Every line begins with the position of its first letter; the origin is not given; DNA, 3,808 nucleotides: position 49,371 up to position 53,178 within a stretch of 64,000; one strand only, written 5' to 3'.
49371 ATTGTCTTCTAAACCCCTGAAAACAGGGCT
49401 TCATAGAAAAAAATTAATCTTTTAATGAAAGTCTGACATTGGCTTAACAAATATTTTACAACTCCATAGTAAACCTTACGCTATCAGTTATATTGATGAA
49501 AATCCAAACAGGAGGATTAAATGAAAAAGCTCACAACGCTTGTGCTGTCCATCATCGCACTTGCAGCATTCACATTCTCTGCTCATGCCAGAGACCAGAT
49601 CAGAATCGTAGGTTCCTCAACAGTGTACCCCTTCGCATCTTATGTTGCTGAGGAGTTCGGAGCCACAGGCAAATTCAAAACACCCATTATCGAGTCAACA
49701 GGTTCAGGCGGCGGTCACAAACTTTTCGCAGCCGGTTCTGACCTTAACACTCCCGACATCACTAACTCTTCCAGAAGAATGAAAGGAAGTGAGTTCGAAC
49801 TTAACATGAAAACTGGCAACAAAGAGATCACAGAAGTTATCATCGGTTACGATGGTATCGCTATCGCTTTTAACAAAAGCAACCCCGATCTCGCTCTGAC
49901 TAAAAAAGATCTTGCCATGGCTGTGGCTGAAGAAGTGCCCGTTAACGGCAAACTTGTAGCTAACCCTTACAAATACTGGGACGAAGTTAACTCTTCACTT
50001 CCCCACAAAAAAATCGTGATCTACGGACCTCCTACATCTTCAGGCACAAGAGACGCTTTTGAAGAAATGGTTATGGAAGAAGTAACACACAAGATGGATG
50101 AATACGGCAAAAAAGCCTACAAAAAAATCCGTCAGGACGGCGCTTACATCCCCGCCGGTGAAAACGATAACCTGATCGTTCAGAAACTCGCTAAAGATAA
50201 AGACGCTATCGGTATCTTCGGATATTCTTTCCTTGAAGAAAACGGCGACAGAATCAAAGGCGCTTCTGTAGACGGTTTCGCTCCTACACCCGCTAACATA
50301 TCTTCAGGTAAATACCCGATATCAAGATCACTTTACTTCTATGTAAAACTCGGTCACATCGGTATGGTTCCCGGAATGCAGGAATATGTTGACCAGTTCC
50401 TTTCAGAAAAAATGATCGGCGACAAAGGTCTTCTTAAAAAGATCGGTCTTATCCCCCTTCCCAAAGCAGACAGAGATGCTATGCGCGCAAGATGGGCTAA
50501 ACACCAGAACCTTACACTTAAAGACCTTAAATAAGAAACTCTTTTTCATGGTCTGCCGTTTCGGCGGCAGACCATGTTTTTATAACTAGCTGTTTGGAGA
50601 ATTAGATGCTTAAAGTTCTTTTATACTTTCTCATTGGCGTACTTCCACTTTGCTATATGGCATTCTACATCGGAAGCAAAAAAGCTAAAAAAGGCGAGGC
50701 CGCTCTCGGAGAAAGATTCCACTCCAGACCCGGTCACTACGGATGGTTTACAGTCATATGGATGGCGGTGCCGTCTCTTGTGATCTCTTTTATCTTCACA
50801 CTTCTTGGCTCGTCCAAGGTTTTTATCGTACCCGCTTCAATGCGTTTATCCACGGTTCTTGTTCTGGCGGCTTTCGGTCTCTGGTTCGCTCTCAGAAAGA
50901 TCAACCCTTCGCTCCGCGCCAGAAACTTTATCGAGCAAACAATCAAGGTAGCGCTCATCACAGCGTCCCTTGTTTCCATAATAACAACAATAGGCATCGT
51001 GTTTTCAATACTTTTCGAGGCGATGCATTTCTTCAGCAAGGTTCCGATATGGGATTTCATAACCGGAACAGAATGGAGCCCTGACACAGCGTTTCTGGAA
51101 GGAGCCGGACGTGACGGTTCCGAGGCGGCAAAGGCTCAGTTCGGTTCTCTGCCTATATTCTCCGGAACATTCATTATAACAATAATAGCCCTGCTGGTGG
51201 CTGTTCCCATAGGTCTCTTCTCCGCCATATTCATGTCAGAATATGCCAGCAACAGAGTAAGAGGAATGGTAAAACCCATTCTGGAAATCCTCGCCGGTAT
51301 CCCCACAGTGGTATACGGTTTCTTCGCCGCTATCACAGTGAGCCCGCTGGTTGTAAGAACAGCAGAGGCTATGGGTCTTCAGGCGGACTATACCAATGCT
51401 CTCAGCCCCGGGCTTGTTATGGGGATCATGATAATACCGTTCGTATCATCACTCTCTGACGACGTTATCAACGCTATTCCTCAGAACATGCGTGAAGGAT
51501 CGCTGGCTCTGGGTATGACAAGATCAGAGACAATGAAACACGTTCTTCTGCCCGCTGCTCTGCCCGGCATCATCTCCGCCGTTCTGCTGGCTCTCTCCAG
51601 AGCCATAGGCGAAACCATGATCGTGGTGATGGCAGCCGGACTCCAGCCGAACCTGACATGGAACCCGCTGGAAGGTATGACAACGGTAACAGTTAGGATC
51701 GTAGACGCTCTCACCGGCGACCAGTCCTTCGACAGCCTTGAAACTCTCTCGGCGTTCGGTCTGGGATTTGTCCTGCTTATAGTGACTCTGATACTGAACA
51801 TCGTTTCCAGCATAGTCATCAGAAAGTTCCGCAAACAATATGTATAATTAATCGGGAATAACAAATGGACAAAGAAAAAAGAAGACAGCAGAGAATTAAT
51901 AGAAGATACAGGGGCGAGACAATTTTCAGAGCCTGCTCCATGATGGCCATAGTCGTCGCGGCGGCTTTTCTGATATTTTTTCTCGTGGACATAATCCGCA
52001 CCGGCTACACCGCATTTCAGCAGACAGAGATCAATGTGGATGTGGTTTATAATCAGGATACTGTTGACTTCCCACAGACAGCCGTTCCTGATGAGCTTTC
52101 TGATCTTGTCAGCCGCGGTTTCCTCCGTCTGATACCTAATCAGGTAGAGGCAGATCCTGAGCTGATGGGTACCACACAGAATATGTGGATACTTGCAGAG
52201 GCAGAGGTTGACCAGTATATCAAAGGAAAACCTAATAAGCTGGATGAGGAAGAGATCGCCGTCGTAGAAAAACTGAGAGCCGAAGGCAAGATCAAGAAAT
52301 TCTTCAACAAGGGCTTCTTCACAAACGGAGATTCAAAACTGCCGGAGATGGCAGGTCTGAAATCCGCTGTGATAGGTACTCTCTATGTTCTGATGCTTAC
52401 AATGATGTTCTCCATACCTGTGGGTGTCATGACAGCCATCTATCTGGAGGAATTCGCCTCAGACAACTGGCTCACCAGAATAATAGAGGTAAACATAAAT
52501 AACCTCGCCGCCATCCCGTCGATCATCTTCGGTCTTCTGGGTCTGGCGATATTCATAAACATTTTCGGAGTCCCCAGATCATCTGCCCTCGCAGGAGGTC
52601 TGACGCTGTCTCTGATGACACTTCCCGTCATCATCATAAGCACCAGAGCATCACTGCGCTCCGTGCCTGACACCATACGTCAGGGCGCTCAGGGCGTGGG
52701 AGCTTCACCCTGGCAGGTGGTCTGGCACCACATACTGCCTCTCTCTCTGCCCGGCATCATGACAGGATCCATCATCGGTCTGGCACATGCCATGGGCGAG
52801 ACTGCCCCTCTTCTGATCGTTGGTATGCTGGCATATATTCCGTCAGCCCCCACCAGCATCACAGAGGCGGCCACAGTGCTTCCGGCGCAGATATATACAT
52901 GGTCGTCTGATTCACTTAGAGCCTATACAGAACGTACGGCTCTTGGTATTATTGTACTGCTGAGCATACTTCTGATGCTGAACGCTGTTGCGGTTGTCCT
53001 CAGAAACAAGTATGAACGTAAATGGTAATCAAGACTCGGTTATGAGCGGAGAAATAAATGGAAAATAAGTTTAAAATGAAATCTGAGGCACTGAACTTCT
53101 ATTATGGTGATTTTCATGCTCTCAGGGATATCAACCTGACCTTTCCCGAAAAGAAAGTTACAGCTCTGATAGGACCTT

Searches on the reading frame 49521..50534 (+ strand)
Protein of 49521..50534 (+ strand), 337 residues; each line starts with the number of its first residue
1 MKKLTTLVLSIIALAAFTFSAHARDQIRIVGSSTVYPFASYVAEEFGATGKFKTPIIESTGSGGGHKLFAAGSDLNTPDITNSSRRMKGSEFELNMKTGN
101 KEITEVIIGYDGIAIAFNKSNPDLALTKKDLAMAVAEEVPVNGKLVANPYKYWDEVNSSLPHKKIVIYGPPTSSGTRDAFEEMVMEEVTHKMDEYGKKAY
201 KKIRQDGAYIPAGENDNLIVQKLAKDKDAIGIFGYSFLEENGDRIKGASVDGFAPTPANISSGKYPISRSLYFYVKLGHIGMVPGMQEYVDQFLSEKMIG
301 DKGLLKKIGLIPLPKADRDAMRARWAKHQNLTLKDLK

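Call 44: search_protein_families(library=pfam, proteins=[window:49521-50534:+], max_evalue=0.0001)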
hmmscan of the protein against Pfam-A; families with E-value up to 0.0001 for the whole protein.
window:49521-50534:+ (337 aa): 1 family
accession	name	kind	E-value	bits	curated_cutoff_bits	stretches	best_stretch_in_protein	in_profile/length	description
PF12849.12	PBP_like_2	-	1.8e-42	146.4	27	1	20-296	5-266/267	PBP superfamily domain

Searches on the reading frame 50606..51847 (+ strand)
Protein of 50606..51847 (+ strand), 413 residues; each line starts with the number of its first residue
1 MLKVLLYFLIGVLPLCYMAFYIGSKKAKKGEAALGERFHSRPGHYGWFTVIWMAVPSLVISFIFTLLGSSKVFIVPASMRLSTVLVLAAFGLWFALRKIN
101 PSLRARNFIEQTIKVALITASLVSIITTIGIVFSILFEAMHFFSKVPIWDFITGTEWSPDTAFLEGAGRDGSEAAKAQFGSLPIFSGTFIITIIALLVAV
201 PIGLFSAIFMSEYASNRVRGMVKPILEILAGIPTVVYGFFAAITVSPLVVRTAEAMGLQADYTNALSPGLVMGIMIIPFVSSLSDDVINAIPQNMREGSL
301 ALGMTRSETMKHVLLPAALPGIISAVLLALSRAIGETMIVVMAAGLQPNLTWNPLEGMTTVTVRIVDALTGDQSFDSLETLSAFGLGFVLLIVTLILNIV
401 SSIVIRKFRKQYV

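Call 44: search_protein_families(library=pfam, proteins=[window:50606-51847:+], max_evalue=0.0001)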
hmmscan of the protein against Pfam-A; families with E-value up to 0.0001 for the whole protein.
window:50606-51847:+ (413 aa): 2 families
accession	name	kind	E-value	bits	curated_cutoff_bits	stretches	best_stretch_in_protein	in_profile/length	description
PF00528.27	BPD_transp_1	-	8.3e-17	61.9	26.4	1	200-408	2-182/184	Binding-protein-dependent transport system inner membrane component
PF12501.13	DUF3708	-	2.7e-10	40.5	24.1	1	10-69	2-61/166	Phosphate ATP-binding cassette transporter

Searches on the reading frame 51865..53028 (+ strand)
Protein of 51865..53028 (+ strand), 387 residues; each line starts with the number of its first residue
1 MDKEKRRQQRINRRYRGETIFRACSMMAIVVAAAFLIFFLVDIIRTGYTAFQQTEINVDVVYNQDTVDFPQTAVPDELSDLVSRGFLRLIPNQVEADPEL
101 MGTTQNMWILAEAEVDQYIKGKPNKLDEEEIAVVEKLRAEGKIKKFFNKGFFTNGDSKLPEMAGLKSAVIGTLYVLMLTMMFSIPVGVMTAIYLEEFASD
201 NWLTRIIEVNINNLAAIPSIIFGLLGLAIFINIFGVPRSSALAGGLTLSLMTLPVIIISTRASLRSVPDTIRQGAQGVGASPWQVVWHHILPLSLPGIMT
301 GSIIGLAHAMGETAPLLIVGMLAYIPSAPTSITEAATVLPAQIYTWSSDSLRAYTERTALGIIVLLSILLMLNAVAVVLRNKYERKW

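Call 44: search_protein_families(library=pfam, proteins=[window:51865-53028:+], max_evalue=0.0001)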
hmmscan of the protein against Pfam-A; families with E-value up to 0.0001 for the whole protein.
window:51865-53028:+ (387 aa): 2 families
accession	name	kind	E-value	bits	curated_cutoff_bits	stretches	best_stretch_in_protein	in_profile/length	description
PF11812.13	DUF3333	-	3.2e-28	99.2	26.5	2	8-71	1-64/151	Domain of unknown function (DUF3333)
PF00528.27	BPD_transp_1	-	2.4e-18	66.9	26.4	1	184-380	2-175/184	Binding-protein-dependent transport system inner membrane component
